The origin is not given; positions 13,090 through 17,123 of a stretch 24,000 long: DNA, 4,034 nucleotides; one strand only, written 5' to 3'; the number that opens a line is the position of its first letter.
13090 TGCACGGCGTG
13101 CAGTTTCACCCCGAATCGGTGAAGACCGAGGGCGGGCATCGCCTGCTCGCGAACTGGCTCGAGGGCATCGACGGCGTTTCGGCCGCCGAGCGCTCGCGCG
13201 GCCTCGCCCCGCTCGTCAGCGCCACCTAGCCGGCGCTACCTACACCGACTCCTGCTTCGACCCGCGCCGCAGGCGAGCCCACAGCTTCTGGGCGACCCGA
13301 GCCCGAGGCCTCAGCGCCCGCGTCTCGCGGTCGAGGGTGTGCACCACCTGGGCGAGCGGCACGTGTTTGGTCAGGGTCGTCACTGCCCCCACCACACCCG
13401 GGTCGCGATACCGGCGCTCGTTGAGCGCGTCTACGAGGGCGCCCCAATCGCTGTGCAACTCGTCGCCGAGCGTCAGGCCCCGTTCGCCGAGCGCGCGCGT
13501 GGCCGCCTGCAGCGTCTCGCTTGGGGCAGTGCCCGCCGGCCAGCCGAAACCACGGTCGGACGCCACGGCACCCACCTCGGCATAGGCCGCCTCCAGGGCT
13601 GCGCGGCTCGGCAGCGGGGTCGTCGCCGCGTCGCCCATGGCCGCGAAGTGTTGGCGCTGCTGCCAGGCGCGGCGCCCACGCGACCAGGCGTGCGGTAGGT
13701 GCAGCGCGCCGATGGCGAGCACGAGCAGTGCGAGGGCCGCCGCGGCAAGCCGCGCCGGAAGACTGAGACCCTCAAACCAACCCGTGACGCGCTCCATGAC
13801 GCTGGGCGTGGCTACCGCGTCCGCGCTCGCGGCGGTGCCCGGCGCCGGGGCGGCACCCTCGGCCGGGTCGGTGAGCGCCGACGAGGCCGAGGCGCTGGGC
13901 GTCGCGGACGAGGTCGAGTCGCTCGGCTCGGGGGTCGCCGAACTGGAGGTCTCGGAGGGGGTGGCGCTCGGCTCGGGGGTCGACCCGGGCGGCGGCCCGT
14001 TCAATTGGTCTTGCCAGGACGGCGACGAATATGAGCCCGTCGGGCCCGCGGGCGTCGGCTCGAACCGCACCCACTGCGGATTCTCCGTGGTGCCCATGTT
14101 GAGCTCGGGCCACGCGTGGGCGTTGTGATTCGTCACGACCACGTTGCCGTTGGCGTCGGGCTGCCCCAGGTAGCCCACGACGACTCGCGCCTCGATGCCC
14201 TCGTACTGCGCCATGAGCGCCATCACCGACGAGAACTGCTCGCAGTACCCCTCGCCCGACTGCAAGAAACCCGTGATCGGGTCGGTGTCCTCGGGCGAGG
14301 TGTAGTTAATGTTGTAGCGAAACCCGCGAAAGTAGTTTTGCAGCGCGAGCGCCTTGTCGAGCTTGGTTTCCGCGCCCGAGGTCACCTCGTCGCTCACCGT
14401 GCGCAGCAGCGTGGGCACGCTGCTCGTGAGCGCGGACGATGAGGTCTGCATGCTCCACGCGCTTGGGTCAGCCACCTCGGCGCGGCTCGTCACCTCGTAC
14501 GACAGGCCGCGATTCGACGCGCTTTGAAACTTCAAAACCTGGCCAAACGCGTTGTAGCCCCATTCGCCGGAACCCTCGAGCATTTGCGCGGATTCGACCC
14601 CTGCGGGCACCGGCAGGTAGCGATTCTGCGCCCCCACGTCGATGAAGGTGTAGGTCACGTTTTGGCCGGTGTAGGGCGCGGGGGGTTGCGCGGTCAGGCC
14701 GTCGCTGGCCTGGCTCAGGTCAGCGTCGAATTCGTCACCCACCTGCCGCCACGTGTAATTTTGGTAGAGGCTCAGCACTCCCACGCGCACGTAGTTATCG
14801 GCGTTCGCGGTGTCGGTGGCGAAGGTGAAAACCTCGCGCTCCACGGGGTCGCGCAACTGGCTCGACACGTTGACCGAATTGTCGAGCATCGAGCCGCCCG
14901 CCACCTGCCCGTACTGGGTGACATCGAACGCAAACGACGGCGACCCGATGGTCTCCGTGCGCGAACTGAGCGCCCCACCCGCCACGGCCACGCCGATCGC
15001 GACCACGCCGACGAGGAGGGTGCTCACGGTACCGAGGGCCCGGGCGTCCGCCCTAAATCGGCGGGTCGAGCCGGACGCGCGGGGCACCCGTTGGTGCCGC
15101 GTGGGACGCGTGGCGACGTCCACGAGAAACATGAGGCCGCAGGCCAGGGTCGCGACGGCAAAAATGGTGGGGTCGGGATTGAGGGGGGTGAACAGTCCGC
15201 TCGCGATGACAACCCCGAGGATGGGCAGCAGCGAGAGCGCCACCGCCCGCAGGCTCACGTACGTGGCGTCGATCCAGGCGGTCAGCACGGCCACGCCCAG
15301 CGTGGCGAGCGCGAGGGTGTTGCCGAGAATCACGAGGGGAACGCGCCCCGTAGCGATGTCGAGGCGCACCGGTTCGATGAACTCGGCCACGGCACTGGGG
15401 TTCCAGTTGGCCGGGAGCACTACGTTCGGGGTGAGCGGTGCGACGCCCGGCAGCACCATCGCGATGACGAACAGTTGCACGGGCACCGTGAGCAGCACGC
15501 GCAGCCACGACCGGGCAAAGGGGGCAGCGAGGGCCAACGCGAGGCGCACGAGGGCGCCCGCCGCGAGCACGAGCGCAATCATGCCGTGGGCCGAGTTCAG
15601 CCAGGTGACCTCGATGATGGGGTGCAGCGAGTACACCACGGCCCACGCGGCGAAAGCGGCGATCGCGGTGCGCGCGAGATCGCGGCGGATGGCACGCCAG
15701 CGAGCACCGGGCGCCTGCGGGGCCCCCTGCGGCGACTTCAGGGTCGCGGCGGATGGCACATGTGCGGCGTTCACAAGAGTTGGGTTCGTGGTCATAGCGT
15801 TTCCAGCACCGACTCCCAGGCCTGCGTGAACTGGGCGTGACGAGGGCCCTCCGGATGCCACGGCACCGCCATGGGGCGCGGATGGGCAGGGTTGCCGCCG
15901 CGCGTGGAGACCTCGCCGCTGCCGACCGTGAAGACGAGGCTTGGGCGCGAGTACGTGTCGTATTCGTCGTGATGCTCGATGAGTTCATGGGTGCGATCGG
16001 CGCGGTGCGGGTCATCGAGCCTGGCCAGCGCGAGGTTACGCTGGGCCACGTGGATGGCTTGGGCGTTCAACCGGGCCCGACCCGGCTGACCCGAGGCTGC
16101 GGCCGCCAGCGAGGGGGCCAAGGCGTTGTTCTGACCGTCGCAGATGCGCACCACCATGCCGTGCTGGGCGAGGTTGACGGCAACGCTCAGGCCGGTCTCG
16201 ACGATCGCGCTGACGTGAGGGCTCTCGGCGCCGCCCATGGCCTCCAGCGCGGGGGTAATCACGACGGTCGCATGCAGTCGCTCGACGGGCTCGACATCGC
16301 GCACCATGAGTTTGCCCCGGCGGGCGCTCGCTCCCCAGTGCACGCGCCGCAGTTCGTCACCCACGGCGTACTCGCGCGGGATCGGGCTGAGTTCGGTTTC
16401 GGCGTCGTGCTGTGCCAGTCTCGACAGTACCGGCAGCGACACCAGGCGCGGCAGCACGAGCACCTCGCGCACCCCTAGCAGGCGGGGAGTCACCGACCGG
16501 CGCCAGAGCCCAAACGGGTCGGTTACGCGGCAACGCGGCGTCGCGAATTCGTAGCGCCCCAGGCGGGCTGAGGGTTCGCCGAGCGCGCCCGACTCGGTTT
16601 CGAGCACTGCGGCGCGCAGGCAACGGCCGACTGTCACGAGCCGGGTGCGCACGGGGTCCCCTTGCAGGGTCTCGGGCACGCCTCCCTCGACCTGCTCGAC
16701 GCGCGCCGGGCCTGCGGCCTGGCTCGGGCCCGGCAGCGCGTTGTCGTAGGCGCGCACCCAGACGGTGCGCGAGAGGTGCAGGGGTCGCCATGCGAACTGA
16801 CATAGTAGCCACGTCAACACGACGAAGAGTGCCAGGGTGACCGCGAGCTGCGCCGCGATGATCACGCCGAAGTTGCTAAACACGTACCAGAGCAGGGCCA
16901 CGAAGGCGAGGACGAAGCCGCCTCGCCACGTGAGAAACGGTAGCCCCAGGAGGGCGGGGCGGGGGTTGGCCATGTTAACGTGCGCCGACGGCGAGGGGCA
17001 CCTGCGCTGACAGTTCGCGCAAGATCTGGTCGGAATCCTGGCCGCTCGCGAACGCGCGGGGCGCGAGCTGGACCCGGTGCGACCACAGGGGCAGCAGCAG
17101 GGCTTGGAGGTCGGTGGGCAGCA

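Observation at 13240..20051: YcaO-superfamily gene placed co-directionally in front of a MoxR / DUF58 / transglutaminase triad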

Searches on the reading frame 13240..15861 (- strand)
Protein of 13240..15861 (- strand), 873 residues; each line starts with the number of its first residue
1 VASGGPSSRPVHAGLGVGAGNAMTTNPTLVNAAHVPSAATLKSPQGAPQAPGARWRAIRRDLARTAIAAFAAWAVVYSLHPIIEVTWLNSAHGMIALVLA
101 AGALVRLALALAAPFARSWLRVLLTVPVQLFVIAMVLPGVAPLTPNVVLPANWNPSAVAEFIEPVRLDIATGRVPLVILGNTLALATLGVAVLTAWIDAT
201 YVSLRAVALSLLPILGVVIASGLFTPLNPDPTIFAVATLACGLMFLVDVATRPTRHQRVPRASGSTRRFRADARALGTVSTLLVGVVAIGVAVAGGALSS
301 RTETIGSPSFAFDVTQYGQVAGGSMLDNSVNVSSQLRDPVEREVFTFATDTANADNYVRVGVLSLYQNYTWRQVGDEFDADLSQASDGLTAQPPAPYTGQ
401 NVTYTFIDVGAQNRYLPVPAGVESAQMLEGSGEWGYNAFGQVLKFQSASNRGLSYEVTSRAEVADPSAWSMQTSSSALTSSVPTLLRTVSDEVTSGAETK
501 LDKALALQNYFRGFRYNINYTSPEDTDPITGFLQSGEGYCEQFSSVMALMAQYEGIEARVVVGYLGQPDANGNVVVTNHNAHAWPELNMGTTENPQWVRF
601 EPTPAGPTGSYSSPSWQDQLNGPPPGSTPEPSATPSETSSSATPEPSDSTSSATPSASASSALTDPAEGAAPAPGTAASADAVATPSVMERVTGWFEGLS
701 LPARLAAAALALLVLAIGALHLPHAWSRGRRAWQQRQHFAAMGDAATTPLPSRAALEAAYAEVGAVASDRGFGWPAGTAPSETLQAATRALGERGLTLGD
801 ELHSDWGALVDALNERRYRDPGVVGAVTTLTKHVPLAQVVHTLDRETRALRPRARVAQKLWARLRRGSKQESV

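Call 3: search_protein_families(library=pfam, proteins=[window:13240-15861:-], max_evalue=0.01)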
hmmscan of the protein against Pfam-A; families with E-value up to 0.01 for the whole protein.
window:13240-15861:- (873 aa): 2 families
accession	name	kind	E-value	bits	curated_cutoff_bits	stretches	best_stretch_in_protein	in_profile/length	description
PF11992.13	TgpA_N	-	1.1e-26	94.1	30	1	71-462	2-329/333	TgpA N-terminal domain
PF01841.26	Transglut_core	-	3.5e-22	79.2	23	1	488-602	2-108/108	Transglutaminase-like superfamily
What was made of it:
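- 13240..15797 (-): TgpA-type membrane transglutaminase-like protein. The ATG at 15797 overlaps the DUF58 stop as ATGA; the longest ORF reaches GTG 15861. TgpA_N 1e-26 and Transglut_core 3.5e-22 (call 3).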

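Call 4: search_protein_families(library=ncbifam, proteins=[window:13240-15861:-], max_evalue=0.01)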
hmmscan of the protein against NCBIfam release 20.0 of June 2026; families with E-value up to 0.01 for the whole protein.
window:13240-15861:- (873 aa): 0 families

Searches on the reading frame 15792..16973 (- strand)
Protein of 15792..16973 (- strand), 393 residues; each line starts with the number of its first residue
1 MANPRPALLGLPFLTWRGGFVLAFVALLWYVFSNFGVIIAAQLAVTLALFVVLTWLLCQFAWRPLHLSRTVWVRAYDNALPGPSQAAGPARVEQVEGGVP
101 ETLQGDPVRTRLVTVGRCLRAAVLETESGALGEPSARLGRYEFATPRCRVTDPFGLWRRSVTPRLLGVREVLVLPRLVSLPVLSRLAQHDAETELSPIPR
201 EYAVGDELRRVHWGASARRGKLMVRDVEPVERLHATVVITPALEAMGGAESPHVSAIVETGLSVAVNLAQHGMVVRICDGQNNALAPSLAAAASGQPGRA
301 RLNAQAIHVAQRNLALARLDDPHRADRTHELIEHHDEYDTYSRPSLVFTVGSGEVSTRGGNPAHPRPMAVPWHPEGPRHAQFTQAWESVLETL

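Call 3: search_protein_families(library=pfam, proteins=[window:15792-16973:-], max_evalue=0.01)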
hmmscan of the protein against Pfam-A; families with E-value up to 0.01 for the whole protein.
window:15792-16973:- (393 aa): 1 family
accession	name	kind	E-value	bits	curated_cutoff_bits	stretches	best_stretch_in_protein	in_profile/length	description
PF01882.25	DUF58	-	6.1e-06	26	23.4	1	200-239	3-42/216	Protein of unknown function DUF58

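Call 4: search_protein_families(library=ncbifam, proteins=[window:15792-16973:-], max_evalue=0.01)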
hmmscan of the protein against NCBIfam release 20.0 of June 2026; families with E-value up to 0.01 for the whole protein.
window:15792-16973:- (393 aa): 0 families

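Call 34: find_homologous_proteins(query=window:15792-16973:-, max_evalue=1e-10)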
Query window:15792-16973:- (393 aa): 1 proteins with E <= 1e-10 among 8000 candidates.
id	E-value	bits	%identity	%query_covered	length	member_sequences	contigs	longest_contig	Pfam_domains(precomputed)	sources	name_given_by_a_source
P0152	1.2e-260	882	100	100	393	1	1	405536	PF01882.26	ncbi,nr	ncbi:DUF58 domain-containing protein [Micrococcales bacterium 31B]|nr:DUF58 domain-containing protei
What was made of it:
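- Tried and rejected: The same search with DUF58 gave only itself (call 34), so one capped search was effectively wasted.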
